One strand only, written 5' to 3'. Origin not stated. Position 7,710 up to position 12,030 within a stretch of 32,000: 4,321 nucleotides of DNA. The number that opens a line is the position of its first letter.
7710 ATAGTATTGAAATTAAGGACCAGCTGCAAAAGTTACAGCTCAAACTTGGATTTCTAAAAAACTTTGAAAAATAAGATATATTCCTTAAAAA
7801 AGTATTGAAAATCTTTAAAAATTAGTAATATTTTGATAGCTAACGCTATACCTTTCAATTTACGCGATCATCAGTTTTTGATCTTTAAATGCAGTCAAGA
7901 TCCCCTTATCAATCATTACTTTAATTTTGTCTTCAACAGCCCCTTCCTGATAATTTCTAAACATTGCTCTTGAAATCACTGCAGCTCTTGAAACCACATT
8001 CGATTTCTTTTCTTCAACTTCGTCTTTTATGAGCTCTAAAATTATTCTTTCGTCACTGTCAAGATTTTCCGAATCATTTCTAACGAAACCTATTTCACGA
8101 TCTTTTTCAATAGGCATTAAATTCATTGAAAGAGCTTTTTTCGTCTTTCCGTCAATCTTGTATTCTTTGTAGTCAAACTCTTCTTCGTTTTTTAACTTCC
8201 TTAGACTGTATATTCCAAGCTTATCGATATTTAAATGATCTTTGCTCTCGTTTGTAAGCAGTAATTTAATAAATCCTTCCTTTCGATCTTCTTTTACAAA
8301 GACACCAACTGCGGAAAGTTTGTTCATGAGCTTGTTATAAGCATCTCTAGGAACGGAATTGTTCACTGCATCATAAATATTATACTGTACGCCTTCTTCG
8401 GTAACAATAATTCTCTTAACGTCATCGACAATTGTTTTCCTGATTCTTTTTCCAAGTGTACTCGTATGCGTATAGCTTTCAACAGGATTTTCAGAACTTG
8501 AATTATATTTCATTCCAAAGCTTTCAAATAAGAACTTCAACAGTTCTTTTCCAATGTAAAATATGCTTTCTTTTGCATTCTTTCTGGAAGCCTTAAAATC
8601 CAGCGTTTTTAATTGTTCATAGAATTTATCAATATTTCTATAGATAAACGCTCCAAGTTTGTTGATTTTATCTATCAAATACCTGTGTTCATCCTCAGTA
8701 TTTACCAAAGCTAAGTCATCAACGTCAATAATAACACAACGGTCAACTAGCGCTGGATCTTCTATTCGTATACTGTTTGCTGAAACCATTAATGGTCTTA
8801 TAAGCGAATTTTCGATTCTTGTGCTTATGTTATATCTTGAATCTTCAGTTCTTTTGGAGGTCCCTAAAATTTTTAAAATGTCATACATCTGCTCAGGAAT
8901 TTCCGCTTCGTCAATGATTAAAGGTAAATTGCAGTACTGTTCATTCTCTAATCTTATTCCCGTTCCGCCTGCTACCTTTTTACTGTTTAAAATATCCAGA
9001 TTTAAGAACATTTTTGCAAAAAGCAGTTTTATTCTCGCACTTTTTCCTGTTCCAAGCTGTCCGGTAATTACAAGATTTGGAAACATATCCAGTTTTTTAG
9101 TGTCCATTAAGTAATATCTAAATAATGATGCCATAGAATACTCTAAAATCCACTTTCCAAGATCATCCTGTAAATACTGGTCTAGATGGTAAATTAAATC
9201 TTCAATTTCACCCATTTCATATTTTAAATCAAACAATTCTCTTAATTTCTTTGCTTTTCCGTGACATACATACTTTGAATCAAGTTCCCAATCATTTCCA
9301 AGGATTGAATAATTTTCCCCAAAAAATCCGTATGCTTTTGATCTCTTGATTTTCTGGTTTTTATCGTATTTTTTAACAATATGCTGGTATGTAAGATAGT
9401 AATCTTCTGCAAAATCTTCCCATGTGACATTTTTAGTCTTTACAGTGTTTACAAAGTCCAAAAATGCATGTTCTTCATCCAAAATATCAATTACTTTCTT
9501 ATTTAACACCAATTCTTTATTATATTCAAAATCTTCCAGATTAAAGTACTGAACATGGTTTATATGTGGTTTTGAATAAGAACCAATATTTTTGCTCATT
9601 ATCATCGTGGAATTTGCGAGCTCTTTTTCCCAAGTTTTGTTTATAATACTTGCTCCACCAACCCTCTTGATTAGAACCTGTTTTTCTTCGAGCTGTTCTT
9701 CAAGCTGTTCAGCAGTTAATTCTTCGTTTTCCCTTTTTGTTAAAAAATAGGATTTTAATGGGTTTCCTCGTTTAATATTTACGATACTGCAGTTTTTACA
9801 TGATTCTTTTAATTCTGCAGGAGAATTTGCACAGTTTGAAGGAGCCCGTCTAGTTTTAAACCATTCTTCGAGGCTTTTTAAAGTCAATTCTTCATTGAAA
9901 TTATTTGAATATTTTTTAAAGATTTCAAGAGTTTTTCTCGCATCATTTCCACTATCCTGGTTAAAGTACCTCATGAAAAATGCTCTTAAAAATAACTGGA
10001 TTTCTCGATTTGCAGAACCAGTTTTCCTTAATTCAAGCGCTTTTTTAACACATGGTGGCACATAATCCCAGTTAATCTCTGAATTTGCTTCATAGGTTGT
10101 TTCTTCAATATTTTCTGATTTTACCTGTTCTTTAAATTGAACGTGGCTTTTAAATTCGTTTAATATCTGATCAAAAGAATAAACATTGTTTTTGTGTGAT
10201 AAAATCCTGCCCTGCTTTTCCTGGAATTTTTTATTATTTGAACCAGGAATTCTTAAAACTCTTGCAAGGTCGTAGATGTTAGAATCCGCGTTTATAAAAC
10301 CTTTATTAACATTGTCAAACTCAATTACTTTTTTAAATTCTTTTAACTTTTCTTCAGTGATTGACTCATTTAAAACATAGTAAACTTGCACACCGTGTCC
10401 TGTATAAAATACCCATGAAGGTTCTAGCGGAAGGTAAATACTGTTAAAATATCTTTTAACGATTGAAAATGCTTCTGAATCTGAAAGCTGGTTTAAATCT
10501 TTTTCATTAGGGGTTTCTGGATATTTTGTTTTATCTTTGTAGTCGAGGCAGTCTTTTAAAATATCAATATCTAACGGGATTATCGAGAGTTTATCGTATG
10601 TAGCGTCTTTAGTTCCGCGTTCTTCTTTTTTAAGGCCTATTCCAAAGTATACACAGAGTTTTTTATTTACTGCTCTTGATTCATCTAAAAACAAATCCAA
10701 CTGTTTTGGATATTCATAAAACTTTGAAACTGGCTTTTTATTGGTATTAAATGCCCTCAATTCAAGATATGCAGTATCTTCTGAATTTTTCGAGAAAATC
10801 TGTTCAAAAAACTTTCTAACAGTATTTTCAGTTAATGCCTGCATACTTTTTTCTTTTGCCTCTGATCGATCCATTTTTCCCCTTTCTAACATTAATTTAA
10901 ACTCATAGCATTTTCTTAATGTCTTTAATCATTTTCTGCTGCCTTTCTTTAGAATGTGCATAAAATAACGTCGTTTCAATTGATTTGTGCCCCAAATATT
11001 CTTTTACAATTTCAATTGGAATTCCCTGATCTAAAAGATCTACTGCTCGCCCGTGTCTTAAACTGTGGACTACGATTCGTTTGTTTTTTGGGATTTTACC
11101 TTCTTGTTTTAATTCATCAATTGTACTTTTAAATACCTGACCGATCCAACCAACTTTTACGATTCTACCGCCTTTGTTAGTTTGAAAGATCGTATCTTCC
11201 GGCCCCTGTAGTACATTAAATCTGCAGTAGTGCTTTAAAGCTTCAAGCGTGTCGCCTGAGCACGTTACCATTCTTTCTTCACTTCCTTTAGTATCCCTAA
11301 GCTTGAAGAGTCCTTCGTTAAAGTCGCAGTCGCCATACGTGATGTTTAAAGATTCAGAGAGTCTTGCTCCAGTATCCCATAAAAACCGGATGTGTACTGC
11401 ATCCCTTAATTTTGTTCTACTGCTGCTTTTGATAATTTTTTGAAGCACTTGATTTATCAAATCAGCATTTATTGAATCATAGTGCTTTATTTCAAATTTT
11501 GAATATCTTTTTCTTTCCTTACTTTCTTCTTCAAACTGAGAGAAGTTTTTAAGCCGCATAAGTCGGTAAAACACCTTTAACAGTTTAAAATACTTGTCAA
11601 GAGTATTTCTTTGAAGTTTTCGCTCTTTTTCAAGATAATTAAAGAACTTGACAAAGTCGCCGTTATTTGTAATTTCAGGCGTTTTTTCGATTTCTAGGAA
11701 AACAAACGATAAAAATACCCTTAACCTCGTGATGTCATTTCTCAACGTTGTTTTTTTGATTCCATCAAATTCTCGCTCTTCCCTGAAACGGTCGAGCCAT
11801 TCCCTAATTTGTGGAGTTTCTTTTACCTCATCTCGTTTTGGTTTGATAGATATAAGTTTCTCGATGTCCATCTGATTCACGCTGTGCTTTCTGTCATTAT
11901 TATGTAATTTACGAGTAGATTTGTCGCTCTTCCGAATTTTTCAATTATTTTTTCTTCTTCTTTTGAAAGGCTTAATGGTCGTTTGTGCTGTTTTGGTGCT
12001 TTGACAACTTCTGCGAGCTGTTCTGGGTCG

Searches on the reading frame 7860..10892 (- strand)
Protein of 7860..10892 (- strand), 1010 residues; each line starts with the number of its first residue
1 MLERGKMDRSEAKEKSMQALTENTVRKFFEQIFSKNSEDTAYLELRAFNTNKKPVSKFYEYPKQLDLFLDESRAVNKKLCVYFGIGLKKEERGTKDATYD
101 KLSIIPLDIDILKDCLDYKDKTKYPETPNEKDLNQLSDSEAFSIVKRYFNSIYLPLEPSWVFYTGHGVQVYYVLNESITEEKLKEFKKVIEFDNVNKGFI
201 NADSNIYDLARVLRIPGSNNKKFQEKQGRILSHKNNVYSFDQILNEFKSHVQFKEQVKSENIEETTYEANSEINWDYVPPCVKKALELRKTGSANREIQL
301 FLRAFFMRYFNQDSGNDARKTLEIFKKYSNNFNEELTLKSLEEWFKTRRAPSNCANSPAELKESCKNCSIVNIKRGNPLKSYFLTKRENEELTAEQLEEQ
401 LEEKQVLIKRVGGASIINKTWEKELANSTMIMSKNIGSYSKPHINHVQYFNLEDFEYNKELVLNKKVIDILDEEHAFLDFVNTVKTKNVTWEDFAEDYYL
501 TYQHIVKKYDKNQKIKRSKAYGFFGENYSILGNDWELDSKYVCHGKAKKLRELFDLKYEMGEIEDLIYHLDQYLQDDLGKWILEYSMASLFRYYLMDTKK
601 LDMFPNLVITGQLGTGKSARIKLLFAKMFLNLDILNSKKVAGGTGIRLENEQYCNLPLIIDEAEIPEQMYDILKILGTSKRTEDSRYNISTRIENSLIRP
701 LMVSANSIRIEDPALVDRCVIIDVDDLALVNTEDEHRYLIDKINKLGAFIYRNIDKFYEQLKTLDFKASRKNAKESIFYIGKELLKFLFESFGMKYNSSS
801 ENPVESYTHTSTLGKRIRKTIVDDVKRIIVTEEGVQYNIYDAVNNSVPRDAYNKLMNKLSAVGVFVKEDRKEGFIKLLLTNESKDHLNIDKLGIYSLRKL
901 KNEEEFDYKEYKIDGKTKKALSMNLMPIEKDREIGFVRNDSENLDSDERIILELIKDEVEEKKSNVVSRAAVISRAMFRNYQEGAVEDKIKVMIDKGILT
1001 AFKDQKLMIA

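Call 5: search_protein_families(library=pfam, max_evalue=0.1, proteins=[window:7860-10892:-])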
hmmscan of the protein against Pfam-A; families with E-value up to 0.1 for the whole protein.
window:7860-10892:- (1010 aa): 0 families

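Call 44: search_solved_structures(query=window:7860-10892:-, max_evalue=1)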
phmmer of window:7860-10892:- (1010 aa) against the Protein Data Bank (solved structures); distinct sequences matched with E-value up to 1: 0.

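Call 54: search_protein_families(library=phrogs, max_evalue=0.01, proteins=[window:7860-10892:-])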
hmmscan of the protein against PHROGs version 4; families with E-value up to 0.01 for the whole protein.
window:7860-10892:- (1010 aa): 4 families
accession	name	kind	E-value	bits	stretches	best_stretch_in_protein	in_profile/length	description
phrog_3123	-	unknown function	1.1e-09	38.5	1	155-263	104-210/583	-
phrog_10514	-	DNA, RNA and nucleotide metabolism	1.1e-08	34.8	1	24-249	3-192/750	DNA primase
phrog_2478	-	DNA, RNA and nucleotide metabolism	4e-06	26.2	1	152-250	111-218/854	DNA polymerase/primase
phrog_25314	-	unknown function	2.8e-05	23.5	1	100-246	101-228/1010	-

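Call 58: find_encoding_contigs(protein=window:7860-10892:-, flank=10000, max_places=5)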
Protein window:7860-10892:- (1010 aa): 1 contig read that carries it; 1 place shown.
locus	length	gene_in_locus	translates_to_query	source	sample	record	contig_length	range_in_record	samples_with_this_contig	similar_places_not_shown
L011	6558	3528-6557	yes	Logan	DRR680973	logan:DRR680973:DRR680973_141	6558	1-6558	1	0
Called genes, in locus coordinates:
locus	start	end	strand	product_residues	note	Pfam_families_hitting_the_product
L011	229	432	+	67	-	-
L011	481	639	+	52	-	-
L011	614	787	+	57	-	-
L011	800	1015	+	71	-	PF09853:DUF2080 (weak)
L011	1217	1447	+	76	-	-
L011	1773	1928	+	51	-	-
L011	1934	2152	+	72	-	-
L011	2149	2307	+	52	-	-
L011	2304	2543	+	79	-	PF10802:DUF2540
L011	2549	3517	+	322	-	PF13495:Phage_int_SAM_4, PF00589:Phage_integrase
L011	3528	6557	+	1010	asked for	?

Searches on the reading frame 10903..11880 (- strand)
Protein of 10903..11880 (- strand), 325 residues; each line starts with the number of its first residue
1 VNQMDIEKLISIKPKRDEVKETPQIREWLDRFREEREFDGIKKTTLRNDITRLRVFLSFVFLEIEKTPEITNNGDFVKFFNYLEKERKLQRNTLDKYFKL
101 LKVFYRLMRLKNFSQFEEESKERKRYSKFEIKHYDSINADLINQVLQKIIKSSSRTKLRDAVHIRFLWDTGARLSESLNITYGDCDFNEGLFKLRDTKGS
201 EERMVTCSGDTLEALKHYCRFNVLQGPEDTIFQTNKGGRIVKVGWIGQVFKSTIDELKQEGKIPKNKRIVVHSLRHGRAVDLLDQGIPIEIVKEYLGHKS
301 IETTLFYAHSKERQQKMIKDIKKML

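Call 5: search_protein_families(library=pfam, max_evalue=0.1, proteins=[window:10903-11880:-])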
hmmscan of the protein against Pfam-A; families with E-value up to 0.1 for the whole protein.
window:10903-11880:- (325 aa): 6 families
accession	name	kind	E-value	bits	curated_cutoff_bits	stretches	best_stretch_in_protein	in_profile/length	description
PF00589.27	Phage_integrase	-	1.5e-27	96.9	27.1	1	144-312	6-170/172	Phage integrase family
PF13495.12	Phage_int_SAM_4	-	4.1e-11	43.6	27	1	28-107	1-77/85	Phage integrase, N-terminal SAM-like domain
PF02899.23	Phage_int_SAM_1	-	0.00011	22.9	22.3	1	78-110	3-35/83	Phage integrase, N-terminal SAM-like domain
PF13102.12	Phage_int_SAM_5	-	0.033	15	22.3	1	42-107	18-81/98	Phage integrase SAM-like domain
PF23018.2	Cypovirus_WIV_4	-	0.036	14.8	28.2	1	106-162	29-85/105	Cypovirus WIV domain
PF02268.21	TFIIA_gamma_N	-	0.043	14.3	33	0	246-265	10-29/47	Transcription initiation factor IIA, gamma subunit, helical domain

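Call 54: search_protein_families(library=phrogs, max_evalue=0.01, proteins=[window:10903-11880:-])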
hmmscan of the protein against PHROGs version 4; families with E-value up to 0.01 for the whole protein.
window:10903-11880:- (325 aa): 6 families
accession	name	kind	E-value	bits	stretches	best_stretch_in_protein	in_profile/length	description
phrog_1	-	integration and excision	1.8e-33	117.7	1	23-324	164-450/611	integrase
phrog_216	-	integration and excision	1.6e-24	87.5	1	93-319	14-234/301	integrase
phrog_7685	-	integration and excision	2.1e-08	35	1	202-321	128-235/240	integrase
phrog_23271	-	unknown function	0.0003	21.7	1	269-312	9-52/67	-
phrog_7269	-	integration and excision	0.00046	21.1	1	269-312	28-71/89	integrase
phrog_13460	-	unknown function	0.01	17.2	0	250-296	22-72/110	-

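Call 57: find_encoding_contigs(protein=window:10903-11880:-, flank=10000, max_places=5)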
Protein window:10903-11880:- (325 aa): no gene with exactly this product is on record in the collection.
